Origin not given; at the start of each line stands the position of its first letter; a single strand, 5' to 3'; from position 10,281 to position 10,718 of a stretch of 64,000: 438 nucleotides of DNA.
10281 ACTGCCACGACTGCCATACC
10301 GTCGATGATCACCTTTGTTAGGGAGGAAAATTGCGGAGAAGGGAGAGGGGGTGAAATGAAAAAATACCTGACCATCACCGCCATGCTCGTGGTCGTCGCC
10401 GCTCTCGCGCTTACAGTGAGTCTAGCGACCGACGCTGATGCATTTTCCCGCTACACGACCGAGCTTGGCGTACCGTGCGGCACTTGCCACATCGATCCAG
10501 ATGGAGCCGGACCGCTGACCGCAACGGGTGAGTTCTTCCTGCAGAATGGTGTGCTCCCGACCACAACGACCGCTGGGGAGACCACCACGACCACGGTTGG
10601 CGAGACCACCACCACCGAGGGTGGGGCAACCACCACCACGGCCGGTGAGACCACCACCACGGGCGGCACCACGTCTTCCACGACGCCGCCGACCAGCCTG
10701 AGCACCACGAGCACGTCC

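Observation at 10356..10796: Small secreted mono-CXXCH protein with a mucin-like Thr-rich tandem-repeat tail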

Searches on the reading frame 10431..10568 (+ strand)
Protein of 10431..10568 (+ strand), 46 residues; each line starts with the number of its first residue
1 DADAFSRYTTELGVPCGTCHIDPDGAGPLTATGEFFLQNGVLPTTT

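Call 28: search_protein_representatives(alignment_id=A1)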
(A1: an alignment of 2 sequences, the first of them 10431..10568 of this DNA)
Query: 2 sequences, 51 profile positions. Proteins with E-value up to 0.001 (for the whole library): 278; up to 1e-10: 5; up to 1e-30: 0. The best 150 are listed.
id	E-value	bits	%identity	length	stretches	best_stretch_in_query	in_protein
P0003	5.5e-25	103.1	-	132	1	1-51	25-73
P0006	9.4e-15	70.3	-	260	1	1-51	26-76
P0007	3.8e-14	68.4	-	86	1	4-50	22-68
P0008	2.5e-13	65.7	-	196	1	3-49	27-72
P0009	1.7e-12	63.0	-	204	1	1-50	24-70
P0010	2.5e-10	56.1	-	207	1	1-51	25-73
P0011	1.0e-09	54.2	-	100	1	6-39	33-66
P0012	1.9e-09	53.4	-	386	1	2-50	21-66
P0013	2.6e-09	52.9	-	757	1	2-48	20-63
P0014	4.4e-09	52.1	-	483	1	9-47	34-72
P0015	5.1e-09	51.9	-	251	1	4-49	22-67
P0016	1.2e-08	50.8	-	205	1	3-51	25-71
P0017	1.3e-08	50.6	-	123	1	5-50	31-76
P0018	1.6e-08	50.3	-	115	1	4-47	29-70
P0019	1.7e-08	50.2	-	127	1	5-41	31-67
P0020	1.8e-08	50.2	-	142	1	5-39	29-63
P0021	1.9e-08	50.1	-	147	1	3-43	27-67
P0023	3.4e-08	49.3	-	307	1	2-51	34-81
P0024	3.8e-08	49.1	-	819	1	4-48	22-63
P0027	6.0e-08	48.5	-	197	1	4-46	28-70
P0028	6.1e-08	48.5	-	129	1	4-42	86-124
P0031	1.4e-07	47.4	-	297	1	5-38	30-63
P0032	1.4e-07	47.3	-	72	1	4-42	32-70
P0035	1.6e-07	47.1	-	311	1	4-50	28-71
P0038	2.1e-07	46.8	-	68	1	4-38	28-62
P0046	5.0e-07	45.6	-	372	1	3-40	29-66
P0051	5.9e-07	45.3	-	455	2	5-38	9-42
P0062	1.4e-06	44.2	-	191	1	4-38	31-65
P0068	1.6e-06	43.9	-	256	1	6-38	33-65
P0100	6.0e-06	42.1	-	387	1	6-38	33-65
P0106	8.5e-06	41.6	-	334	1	5-38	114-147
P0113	1.1e-05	41.3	-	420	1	6-38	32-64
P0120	1.3e-05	41.1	-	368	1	6-38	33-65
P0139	2.1e-05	40.4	-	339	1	6-38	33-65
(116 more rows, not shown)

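Call 31: search_protein_families(library=pfam, proteins=[P0032, P0038, P0018, P0007, P0013, P0014, P0023, P0027, P0012, P0046], max_evalue=1)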
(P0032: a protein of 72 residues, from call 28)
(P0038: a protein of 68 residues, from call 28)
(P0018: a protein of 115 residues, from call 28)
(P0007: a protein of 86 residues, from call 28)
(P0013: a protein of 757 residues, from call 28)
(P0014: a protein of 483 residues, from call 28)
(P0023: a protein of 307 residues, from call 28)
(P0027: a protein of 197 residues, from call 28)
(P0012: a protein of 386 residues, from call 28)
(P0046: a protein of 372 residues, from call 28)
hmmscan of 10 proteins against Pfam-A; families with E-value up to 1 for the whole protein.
P0032 (72 aa): 0 families

P0038 (68 aa): 1 family
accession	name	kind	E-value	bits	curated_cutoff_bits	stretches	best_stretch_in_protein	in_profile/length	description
PF05611.16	DUF780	-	0.11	13.7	25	1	24-67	22-64/71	Caenorhabditis elegans protein of unknown function (DUF780)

P0018 (115 aa): 1 family
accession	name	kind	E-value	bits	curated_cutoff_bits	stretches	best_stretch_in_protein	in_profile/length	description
PF24784.1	Temptin_C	-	0.18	12.8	27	1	43-68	27-52/98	Temptin C-terminal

P0007 (86 aa): 3 families
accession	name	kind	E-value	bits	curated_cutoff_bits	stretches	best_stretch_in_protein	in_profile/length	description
PF23906.1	DUF7248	-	0.038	14.4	27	1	1-28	9-36/58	Family of unknown function (DUF7248)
PF23829.1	DUF7199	-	0.21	12.3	27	1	1-65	1-63/98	Family of unknown function (DUF7199)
PF10731.15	Anophelin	-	0.34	11.4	27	1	3-30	4-27/65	Thrombin inhibitor from mosquito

P0013 (757 aa): 11 families
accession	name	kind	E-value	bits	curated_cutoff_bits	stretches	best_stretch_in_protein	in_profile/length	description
PF00041.27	fn3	-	1.4e-67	224.4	25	7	356-437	2-79/84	Fibronectin type III domain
PF24489.1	Ig_J_second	-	4.7e-21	75.2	27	6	404-442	54-93/105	Tip attachment protein J second Ig-like domain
PF16656.11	Pur_ac_phosph_N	-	2e-17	64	30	6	361-429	7-83/93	Purple acid Phosphatase, N-terminal domain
PF25059.1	FN3_DSCAM-DSCAML_C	-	5.7e-17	62.3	39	3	178-251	7-80/89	DSCAM/DSCAML C-terminal Fn3-like domain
PF16655.11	PhoD_N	-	3.5e-14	53.5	30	0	409-428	61-80/90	PhoD-like phosphatase, N-terminal domain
PF25788.1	Ig_Rha78A_N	-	1.4e-08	35.4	27.4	0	697-733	64-101/105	Rha78A-like, N-terminal immunoglobulin domain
PF25814.1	fn3_SORL1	-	5.7e-07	29.9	27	0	356-379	4-27/90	SORL1-like, fn3 domain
PF16492.10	Cadherin_C_2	-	1.1e-05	26.4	31.5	0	410-433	56-79/85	Cadherin cytoplasmic C-terminal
PF15983.10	DUF4767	-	9.8e-05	23.2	27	0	339-388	29-79/139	Domain of unknown function (DUF4767)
PF20371.4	DUF6666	-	0.015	15.2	27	0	370-428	151-209/301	Family of unknown function (DUF6666)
PF17971.7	LIFR_D2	-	0.32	11.7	26.4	0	257-284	4-32/114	Leukemia inhibitory factor receptor D2 domain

P0014 (483 aa): 15 families
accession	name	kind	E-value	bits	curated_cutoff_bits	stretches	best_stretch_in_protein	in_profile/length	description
PF05425.18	CopD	-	2.7e-07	31.3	32.1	1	130-197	10-74/105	Copper resistance protein D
PF14522.11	Cytochrome_C7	-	2.6e-06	27.6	24.8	1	362-450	5-66/67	Cytochrome c7 and related cytochrome c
PF09980.14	DUF2214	-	5.1e-05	23.7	34.1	1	90-199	3-111/147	Predicted membrane protein (DUF2214)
PF13435.11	Cytochrome_C554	-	6.7e-05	24.2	20.8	2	402-454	2-59/84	Cytochrome c554 and c-prime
PF22113.1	Mtrc-MtrF_II-IV_dom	-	0.00011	22.2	30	1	341-452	29-129/176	Outer membrane cytochrome MtrC/MtrF-like, domains II/IV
PF02085.21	Cytochrom_CIII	-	0.00012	22.8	22.9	1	334-406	40-101/101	Class III cytochrome C family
PF00173.33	Cyt-b5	-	0.0017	18.8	23.7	1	207-275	1-71/74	Cytochrome b5-like Heme/Steroid binding domain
PF14537.11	Cytochrom_c3_2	-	0.028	15.3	25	0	339-379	25-67/79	Cytochrome c3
PF22678.1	Cytochrom_c_NrfB-like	-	0.049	14.5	27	1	335-379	28-68/89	Cytochrome c-type protein NrfB-like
PF02335.20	Cytochrom_C552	-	0.12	11.8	24.1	1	360-434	235-309/438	Cytochrome c552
PF09416.16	UPF1_Zn_bind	-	0.2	12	25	1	331-361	51-81/152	RNA helicase (UPF2 interacting domain)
PF09699.15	Paired_CXXCH_1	-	0.45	10.7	20.6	0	341-379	7-39/41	Doubled CXXCH motif (Paired_CXXCH_1)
PF03264.19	Cytochrom_NNT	-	0.59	10.3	24.1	0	338-377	123-165/174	NapC/NirT cytochrome c family, N-terminal region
PF23933.1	DUF7269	-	0.66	10.5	29.1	1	138-257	3-113/162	Family of unknown function (DUF7269)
PF03892.19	NapB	-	0.69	10.5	25.1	0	400-452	65-113/127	Nitrate reductase cytochrome c-type subunit (NapB)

P0023 (307 aa): 3 families
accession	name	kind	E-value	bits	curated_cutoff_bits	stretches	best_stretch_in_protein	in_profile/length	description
PF00395.25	SLH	-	1e-21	77.1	20.8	2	119-162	1-44/44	S-layer homology domain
PF01456.22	Mucin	-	0.0068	16.9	34.7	1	16-115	8-105/143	Mucin-like glycoprotein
PF07489.16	Tir_receptor_C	-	0.099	13.1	25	1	58-127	40-108/221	Translocated intimin receptor (Tir) C-terminus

P0027 (197 aa): 5 families
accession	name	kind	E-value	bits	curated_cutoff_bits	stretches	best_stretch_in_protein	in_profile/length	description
PF13442.11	Cytochrome_CBB3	-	6.1e-17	62.2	27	1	92-156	8-68/68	Cytochrome C oxidase, cbb3-type, subunit III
PF00034.26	Cytochrom_C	-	1.3e-05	26.8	21.3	1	98-120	11-35/90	Cytochrome c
PF09699.15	Paired_CXXCH_1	-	0.015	15.4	20.6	0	36-51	4-18/41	Doubled CXXCH motif (Paired_CXXCH_1)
PF14522.11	Cytochrome_C7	-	0.11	12.8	24.8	0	38-47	40-49/67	Cytochrome c7 and related cytochrome c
PF09086.16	DUF1924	-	0.28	12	22.5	0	92-106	22-36/96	Domain of unknown function (DUF1924)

P0012 (386 aa): 3 families
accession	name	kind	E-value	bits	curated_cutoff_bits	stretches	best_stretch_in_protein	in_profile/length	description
PF02368.24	Big_2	-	5.6e-30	103.6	22.8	3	257-336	2-79/79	Bacterial Ig-like domain (group 2)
PF25354.1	Ig_NUP210_16th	-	5.6e-08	32.6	27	2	79-137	5-60/72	NUP210-like, Ig-like domain 16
PF11000.13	DUF2840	-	0.46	10.7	25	0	101-143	40-80/148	Protein of unknown function (DUF2840)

P0046 (372 aa): 3 families
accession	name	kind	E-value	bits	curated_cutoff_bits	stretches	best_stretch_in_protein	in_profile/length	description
PF14522.11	Cytochrome_C7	-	5.4e-06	26.6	24.8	2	266-334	15-66/67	Cytochrome c7 and related cytochrome c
PF09699.15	Paired_CXXCH_1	-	0.0029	17.7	20.6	0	244-253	3-13/41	Doubled CXXCH motif (Paired_CXXCH_1)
PF00034.26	Cytochrom_C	-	0.006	18.3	21.3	0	245-263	8-26/90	Cytochrome c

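Call 32: list_cluster_members(proteins=[P0032, P0038, P0018, P0028, P0027, P0021, P0011, P0020, P0014, P0013])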
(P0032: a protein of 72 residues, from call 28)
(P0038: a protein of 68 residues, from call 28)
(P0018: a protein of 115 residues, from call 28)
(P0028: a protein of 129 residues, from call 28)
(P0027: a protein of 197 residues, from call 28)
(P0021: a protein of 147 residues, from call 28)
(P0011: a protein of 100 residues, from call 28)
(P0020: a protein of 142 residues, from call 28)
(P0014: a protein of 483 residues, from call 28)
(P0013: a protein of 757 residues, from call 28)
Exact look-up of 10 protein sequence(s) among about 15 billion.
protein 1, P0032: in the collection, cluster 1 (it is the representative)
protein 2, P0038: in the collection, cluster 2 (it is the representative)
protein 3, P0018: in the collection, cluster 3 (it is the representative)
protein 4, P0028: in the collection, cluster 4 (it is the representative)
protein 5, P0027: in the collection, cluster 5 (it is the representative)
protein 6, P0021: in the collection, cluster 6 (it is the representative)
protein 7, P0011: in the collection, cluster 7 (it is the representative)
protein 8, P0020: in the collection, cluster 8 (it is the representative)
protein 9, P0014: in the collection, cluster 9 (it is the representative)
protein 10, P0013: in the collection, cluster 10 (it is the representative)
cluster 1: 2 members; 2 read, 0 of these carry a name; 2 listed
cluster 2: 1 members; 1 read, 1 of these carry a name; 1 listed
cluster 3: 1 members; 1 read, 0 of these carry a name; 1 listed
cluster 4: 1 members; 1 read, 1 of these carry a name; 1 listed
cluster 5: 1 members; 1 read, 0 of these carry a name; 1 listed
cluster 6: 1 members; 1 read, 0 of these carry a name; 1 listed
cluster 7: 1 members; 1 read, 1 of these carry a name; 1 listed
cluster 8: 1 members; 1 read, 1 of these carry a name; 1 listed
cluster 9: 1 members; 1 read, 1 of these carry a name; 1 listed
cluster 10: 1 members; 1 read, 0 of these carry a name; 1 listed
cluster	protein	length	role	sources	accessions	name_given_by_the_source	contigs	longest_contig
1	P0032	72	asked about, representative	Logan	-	-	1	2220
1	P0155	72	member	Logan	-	-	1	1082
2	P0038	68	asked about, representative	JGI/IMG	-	hypothetical protein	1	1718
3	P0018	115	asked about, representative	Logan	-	-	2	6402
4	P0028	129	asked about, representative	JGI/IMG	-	hypothetical protein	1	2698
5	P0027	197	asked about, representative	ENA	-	-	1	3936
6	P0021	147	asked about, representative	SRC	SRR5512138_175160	-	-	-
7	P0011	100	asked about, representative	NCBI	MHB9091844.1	MAG: hypothetical protein ACYC7H_10510, partial [Chloroflexota bacterium]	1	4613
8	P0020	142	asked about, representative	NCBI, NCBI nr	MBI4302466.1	MAG: hypothetical protein HY664_07660 [Chloroflexi bacterium] | hypothetical protein [Chloroflexota bacterium]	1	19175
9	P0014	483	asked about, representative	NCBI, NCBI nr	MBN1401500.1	MAG: hypothetical protein JXA74_11725, partial [Anaerolineae bacterium] | hypothetical protein [Anaerolineae bacterium]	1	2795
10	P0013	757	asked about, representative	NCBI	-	-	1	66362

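Call 36: search_solved_structures(query=A3, max_evalue=10, show_alignments=3)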
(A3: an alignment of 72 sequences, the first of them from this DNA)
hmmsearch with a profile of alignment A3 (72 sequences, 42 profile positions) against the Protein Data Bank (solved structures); distinct sequences matched with E-value up to 10: 40.
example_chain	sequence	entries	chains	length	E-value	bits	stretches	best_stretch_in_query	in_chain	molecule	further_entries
6qvm_A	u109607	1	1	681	3.3e-05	26.3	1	2-23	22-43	Multiheme cytochrome cf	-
2c1d_A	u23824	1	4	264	0.012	18.2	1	12-23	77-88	SOXA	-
4kmg_A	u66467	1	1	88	0.17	14.5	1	12-26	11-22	Cytochrome C6 (Soluble cytochrome F) (Cytochrome c553)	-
2ccy_A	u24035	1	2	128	0.18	14.4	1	3-19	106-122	CYTOCHROME C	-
4nfg_B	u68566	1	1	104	0.19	14.3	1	13-29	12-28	Cytochrome c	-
5zkv_A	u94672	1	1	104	0.2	14.2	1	13-29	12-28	Cytochrome c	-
6n1o_A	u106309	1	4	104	0.23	14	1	13-29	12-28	Cytochrome c, somatic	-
7ljx_A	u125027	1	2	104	0.24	14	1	13-29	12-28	Cytochrome c, somatic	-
5c0z_A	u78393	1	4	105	0.24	14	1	13-29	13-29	Cytochrome c, somatic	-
1akk_A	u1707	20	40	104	0.24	14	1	13-29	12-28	CYTOCHROME C | Zinc-substituted cytochrome c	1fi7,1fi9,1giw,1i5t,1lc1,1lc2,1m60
1crc_A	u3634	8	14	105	0.24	13.9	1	13-29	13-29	CYTOCHROME C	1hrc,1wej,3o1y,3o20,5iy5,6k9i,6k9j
3jbt_B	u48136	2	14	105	0.24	13.9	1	13-29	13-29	Cytochrome c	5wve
2b4z_A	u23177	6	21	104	0.26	13.9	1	13-29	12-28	Cytochrome c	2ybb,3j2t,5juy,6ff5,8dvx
2aiu_A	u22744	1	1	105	0.26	13.8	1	13-29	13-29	Cytochrome c, testis-specific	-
1cyc_A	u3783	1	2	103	0.53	12.8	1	13-26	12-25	FERROCYTOCHROME C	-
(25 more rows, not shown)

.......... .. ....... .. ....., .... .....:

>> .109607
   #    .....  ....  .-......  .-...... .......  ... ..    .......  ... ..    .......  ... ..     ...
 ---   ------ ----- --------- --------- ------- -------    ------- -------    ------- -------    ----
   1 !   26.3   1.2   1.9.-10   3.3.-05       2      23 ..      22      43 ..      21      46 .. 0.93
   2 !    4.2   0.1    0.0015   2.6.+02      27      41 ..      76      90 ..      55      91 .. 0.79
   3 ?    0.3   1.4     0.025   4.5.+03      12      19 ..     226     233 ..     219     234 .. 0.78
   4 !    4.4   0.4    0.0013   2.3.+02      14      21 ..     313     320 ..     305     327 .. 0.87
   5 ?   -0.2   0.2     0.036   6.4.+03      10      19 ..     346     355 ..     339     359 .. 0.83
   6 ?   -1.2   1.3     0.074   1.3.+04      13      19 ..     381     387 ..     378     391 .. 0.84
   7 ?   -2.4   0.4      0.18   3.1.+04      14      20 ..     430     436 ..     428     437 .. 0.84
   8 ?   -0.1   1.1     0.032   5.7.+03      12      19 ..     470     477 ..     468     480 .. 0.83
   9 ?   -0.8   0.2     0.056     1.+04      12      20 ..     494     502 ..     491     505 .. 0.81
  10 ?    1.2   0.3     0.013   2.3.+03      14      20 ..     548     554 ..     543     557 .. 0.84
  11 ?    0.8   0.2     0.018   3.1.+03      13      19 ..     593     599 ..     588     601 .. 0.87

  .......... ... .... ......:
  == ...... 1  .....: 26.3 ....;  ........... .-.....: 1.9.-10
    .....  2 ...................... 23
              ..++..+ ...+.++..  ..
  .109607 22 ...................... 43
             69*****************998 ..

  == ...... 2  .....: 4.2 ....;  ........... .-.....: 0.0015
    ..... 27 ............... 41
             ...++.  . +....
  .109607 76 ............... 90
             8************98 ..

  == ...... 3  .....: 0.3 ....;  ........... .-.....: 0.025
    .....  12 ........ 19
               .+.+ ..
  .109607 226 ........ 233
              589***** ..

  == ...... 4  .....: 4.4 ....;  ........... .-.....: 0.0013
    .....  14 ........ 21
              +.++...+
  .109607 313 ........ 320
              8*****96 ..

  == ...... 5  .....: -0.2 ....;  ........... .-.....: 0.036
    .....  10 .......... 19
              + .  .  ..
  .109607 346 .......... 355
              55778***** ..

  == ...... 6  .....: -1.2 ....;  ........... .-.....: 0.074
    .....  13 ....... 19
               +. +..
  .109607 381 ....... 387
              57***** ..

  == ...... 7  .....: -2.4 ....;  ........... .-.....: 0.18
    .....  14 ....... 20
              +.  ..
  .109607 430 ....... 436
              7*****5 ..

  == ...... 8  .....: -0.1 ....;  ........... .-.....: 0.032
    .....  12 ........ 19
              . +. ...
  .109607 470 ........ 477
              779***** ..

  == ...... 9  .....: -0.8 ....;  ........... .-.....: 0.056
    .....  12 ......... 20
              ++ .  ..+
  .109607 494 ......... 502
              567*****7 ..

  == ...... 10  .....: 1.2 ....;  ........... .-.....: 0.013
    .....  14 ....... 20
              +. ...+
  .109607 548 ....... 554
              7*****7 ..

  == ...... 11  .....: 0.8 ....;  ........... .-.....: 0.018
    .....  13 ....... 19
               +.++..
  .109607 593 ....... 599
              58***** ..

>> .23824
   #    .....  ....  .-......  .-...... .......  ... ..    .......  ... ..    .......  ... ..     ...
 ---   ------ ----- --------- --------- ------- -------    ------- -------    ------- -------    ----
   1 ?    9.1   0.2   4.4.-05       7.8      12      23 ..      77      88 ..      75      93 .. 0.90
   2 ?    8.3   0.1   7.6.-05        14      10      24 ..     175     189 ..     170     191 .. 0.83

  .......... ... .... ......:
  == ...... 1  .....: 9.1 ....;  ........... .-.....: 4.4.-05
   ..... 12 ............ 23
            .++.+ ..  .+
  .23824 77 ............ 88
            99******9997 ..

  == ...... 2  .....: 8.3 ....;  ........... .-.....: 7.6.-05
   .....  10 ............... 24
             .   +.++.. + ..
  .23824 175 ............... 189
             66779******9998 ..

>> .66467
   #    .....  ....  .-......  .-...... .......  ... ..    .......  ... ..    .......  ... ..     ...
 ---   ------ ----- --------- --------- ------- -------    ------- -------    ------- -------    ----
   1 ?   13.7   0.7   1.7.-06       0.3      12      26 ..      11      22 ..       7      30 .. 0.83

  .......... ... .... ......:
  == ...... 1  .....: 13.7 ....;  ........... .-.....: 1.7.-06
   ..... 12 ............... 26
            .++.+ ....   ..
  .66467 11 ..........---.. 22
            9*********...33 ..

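Call 37: find_homologous_proteins(query=A3, max_evalue=0.001)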
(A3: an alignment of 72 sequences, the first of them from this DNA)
Query A3 (72 sequences) (42 aa, profile of the alignment): 66 proteins with E <= 0.001 among 94 candidates.
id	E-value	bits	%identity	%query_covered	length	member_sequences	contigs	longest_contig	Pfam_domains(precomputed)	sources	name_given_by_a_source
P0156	1.4e-17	80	46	93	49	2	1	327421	-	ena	-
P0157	2.0e-17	80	49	93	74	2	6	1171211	-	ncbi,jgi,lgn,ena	jgi:hypothetical protein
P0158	2.4e-17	80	45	90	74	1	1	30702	-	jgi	jgi:hypothetical protein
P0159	7.7e-17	78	49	93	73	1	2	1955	-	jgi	jgi:hypothetical protein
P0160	2.9e-16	76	46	93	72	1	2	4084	-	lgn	-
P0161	3.2e-16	76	51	93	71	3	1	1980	-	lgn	-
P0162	5.5e-16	75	57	67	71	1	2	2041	-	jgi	jgi:hypothetical protein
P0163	8.2e-16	75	44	93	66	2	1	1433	-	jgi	-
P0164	8.8e-16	75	57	67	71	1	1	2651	-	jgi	jgi:hypothetical protein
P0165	9.7e-16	75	44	93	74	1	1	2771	-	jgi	jgi:mono/diheme cytochrome c family protein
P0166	9.7e-16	75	49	93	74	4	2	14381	-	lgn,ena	-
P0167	1.2e-15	74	46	93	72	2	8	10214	-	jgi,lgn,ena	-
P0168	1.5e-15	74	46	93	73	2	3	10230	-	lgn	-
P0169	8.5e-15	71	46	93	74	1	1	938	-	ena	-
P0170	1.3e-14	71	44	93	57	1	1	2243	-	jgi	jgi:hypothetical protein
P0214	1.1e-11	62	38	93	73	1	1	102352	-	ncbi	-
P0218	2.0e-7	48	38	93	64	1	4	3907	-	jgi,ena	jgi:hypothetical protein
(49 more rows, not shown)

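Call 55: find_encoding_contigs(protein=P0157, flank=6000, max_places=3)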
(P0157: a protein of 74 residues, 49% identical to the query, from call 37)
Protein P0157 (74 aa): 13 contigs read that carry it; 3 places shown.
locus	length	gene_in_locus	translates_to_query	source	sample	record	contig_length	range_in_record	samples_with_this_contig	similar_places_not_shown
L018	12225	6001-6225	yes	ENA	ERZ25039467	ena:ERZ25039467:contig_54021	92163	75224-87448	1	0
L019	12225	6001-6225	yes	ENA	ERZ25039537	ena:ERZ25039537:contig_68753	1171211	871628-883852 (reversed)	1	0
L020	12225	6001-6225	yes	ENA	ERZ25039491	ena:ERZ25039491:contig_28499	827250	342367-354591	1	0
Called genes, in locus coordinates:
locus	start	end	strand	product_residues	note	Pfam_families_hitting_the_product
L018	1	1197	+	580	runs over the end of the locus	PF00515:TPR_1, PF13424:TPR_12, PF13414:TPR_11, PF13432:TPR_16, PF00515:TPR_1, PF13414:TPR_11, PF00515:TPR_1, PF13414:TPR_11, +41 more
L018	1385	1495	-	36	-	PF13340:DUF4096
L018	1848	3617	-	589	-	PF11854:MtrB_PioB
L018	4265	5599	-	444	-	PF22113:Mtrc-MtrF_II-IV_dom (faint), PF14522:Cytochrome_C7 (faint), PF22678:Cytochrom_c_NrfB-like, PF14537:Cytochrom_c3_2 (weak), PF09699:Paired_CXXCH_1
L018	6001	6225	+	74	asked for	-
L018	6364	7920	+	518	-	PF14537:Cytochrom_c3_2 (faint), PF03264:Cytochrom_NNT (faint), PF14522:Cytochrome_C7 (faint), PF22113:Mtrc-MtrF_II-IV_dom (faint), PF01292:Ni_hydr_CYTB (weak)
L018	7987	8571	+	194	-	PF12724:Flavodoxin_5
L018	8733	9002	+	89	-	PF13340:DUF4096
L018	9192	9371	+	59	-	PF13586:DDE_Tnp_1_2, PF01609:DDE_Tnp_1 (weak)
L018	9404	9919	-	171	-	PF13358:DDE_3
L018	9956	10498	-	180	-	PF13384:HTH_23, PF13518:HTH_28 (weak), PF13551:HTH_29, PF13565:HTH_32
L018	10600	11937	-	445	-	PF13546:DDE_5, PF01609:DDE_Tnp_1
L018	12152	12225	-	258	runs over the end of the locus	PF27139:Aq_1264_TM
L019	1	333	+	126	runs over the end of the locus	-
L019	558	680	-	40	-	-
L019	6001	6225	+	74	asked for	-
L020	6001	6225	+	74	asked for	-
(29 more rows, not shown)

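Call 57: find_encoding_contigs(protein=P0013, flank=6000, max_places=2)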
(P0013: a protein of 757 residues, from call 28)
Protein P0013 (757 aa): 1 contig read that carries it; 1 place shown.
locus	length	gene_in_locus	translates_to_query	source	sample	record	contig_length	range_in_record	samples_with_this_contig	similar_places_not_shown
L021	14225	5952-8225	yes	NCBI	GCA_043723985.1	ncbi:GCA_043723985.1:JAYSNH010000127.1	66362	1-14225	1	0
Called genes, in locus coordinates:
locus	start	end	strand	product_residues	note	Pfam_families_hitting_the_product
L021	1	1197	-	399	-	?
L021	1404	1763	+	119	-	PF09946:DUF2178 (faint)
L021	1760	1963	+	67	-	PF13560:HTH_31, PF12844:HTH_19 (weak), PF13443:HTH_26 (weak), PF01381:HTH_3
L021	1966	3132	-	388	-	PF01839:FG-GAP (faint), PF13517:FG-GAP_3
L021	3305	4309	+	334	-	PF01208:URO-D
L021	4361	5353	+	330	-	PF01208:URO-D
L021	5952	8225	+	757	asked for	PF00041:fn3, PF25814:fn3_SORL1 (faint), PF16655:PhoD_N (faint), PF16656:Pur_ac_phosph_N (faint), PF23376:Fn3_VIN3 (faint), PF25059:FN3_DSCAM-DSCAML_C (faint), PF25788:Ig_Rha78A_N (faint), PF00041:fn3, +2 more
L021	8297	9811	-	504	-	PF00331:Glyco_hydro_10, PF22612:GH113 (faint)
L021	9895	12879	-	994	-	PF02449:Glyco_hydro_42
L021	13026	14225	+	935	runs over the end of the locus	-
